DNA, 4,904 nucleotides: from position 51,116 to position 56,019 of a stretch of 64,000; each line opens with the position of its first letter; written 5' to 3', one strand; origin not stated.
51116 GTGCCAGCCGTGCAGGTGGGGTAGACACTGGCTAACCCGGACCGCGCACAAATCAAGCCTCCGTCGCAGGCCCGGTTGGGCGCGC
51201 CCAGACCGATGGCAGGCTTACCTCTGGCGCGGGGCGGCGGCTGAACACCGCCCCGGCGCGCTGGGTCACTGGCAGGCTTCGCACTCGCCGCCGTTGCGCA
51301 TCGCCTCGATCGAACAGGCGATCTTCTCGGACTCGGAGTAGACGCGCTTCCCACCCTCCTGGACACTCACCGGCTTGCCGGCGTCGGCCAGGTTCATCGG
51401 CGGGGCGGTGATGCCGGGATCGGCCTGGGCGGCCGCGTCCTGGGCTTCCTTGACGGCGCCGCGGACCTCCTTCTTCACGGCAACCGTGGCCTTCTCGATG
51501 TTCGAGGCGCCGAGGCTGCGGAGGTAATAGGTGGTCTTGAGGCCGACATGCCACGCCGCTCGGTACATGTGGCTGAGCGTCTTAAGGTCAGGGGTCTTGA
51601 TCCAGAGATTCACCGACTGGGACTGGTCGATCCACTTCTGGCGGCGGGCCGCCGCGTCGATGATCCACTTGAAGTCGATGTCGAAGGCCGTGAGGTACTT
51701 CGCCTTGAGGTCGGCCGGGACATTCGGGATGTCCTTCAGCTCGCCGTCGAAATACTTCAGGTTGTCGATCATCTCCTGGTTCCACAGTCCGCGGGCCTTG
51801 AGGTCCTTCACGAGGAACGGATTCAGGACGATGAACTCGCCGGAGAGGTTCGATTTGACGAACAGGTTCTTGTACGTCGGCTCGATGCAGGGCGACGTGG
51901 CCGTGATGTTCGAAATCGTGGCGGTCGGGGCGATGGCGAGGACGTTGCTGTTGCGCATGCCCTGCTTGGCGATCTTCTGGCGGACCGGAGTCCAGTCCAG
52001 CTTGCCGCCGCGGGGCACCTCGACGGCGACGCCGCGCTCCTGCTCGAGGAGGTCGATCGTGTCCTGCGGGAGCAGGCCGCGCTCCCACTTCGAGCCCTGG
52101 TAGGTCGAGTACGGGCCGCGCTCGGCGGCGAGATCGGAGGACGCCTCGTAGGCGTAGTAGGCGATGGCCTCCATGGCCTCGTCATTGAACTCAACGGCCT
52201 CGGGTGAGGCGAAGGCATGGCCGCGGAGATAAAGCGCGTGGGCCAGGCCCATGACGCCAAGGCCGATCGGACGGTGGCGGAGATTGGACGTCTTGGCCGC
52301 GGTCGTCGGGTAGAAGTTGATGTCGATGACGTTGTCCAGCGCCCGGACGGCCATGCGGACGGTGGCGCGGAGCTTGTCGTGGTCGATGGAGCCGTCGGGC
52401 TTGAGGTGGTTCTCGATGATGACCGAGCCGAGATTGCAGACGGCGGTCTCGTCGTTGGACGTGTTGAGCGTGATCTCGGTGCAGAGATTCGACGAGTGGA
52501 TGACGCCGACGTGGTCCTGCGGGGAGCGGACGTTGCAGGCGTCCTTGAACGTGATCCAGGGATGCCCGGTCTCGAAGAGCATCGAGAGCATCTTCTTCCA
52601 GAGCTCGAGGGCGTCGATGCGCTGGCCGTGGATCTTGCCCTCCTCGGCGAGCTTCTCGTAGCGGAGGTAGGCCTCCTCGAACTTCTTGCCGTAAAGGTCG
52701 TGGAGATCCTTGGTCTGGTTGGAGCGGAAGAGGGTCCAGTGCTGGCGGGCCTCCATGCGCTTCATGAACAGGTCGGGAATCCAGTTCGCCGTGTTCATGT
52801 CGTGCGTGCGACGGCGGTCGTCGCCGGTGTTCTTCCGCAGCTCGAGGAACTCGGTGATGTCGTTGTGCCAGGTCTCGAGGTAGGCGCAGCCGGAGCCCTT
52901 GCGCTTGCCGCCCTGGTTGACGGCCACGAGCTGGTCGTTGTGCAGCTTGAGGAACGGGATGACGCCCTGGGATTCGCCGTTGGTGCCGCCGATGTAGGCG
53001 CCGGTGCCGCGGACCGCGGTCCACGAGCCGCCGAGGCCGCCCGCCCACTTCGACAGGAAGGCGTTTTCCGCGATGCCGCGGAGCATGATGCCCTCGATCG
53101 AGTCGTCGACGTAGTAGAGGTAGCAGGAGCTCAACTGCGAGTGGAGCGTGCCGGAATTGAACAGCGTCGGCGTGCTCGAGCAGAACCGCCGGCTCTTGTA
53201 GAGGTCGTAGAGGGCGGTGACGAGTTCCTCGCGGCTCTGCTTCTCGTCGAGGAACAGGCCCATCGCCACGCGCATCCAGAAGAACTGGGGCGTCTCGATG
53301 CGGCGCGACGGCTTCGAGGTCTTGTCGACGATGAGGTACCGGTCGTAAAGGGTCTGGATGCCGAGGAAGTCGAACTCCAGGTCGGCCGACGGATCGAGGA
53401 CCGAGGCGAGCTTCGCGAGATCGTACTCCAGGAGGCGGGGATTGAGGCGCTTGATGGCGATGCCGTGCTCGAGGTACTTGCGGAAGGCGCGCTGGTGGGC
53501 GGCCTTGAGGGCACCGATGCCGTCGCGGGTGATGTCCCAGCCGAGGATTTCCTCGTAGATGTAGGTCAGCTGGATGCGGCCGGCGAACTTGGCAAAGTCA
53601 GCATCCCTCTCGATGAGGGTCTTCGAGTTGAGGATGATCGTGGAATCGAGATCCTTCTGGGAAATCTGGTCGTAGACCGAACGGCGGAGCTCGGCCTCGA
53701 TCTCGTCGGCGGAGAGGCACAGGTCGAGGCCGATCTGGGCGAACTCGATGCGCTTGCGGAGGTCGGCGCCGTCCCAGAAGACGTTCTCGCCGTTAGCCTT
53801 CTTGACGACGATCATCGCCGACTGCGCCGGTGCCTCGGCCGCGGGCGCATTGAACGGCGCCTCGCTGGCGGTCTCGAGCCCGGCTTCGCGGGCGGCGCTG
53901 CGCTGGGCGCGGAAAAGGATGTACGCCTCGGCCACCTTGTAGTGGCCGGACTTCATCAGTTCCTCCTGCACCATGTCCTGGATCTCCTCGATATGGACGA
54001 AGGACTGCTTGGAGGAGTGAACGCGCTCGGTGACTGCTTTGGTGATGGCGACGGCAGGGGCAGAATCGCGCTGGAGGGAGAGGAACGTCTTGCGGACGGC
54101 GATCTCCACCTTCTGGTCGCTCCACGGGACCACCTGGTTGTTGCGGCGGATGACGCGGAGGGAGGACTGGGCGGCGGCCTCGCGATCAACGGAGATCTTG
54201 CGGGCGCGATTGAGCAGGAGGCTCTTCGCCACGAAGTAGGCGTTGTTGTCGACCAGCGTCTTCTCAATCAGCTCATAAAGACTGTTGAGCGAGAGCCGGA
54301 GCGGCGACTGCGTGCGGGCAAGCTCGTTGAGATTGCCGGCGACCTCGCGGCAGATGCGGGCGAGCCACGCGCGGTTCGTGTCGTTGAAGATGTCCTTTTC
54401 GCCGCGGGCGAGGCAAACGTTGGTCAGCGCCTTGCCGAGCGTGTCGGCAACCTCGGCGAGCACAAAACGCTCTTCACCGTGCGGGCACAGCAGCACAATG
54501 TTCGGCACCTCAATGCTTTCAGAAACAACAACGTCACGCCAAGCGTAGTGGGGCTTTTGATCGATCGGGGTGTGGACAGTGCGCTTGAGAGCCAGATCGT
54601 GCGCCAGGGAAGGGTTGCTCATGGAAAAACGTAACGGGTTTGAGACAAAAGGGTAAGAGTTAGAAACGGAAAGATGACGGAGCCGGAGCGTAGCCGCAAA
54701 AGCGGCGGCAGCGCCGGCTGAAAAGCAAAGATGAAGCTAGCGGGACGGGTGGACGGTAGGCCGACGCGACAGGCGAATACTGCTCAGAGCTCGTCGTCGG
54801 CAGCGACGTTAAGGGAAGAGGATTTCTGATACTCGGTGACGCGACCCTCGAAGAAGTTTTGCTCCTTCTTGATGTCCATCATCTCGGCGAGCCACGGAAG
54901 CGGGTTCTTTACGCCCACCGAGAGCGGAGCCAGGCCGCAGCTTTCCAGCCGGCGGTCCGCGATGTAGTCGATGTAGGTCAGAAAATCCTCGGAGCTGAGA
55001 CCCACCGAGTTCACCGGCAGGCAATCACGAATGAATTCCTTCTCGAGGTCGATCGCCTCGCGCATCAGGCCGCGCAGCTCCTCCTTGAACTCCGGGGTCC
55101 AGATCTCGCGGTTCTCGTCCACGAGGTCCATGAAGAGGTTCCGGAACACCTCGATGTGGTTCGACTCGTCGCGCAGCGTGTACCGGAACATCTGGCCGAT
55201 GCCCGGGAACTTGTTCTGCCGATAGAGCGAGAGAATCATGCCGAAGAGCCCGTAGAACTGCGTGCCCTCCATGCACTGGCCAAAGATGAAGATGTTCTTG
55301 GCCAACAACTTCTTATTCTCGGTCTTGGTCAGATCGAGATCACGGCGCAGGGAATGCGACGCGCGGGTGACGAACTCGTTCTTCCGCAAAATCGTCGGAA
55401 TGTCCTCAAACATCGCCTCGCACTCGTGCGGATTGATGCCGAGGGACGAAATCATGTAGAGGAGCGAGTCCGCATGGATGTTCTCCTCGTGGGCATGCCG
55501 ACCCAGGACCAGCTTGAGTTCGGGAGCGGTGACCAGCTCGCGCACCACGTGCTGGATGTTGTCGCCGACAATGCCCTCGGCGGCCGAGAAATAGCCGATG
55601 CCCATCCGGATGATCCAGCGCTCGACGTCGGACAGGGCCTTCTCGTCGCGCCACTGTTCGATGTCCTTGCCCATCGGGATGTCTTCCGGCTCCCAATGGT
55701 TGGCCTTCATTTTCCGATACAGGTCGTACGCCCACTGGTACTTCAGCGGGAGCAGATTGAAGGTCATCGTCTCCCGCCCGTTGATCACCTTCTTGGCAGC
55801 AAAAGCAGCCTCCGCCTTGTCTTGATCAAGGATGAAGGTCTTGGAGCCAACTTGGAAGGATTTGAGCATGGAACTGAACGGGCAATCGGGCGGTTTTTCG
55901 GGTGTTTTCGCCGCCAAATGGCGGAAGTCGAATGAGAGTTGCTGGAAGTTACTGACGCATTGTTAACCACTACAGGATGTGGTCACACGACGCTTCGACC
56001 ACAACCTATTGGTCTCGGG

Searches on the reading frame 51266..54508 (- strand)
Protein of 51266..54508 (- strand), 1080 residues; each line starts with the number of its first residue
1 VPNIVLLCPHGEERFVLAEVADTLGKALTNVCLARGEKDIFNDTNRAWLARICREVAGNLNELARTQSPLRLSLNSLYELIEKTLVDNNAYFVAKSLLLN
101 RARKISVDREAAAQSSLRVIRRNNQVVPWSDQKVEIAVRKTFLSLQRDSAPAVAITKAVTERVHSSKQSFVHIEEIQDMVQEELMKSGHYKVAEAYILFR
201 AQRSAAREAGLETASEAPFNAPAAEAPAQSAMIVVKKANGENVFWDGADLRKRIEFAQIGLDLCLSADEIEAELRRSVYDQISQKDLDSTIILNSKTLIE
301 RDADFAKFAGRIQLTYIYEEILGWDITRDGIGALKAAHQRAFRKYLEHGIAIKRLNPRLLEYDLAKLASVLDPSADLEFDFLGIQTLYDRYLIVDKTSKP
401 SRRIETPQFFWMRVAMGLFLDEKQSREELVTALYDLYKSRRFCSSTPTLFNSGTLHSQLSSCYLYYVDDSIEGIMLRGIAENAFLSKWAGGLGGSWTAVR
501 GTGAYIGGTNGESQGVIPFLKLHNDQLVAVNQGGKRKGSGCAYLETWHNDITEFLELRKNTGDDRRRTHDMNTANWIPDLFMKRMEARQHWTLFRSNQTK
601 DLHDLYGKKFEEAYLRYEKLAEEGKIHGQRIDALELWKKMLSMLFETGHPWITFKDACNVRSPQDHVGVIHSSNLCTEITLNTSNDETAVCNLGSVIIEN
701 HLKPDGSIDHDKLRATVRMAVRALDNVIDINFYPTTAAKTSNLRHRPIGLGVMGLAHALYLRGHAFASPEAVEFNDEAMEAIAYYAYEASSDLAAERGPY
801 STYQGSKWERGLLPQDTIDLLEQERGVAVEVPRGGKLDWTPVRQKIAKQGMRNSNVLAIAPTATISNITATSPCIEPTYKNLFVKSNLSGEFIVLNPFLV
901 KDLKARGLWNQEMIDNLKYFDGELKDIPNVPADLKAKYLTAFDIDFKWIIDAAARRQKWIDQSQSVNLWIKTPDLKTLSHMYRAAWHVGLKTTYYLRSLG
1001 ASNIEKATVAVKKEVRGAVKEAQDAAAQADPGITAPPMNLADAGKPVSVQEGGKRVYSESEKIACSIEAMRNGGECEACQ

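Call 62: search_protein_families(library=pfam, proteins=[window:51266-54508:-])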
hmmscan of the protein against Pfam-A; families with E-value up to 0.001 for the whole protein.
window:51266-54508:- (1080 aa): 3 families
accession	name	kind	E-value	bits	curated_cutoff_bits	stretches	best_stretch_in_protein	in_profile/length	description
PF02867.20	Ribonuc_red_lgC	-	5.2e-187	623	23.9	1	460-996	1-523/523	Ribonucleotide reductase, barrel domain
PF03477.21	ATP-cone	-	1.7e-21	77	25.8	1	118-204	2-87/88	ATP cone domain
PF00317.26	Ribonuc_red_lgN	-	3.1e-21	75.7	28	1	378-455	2-75/77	Ribonucleotide reductase, all-alpha domain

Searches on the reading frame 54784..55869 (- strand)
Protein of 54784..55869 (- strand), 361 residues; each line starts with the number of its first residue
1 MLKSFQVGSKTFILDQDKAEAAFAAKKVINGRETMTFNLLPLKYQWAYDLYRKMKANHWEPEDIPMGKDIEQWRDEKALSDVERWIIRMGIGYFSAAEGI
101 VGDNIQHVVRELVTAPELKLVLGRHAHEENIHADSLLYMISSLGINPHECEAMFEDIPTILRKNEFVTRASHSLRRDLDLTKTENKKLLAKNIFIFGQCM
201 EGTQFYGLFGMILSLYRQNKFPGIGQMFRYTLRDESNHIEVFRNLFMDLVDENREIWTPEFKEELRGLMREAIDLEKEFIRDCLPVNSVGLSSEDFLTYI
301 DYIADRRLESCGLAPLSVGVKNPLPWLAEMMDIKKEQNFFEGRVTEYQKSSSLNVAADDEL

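Call 62: search_protein_families(library=pfam, proteins=[window:54784-55869:-])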
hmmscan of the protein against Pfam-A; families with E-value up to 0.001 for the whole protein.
window:54784-55869:- (361 aa): 2 families
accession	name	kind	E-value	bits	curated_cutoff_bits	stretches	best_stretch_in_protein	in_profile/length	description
PF00268.27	Ribonuc_red_sm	-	1.3e-68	231.9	33.6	1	37-316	2-273/281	Ribonucleotide reductase, small chain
PF02915.23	Rubrerythrin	-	0.00037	21.3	22.8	0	218-254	23-61/137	Rubrerythrin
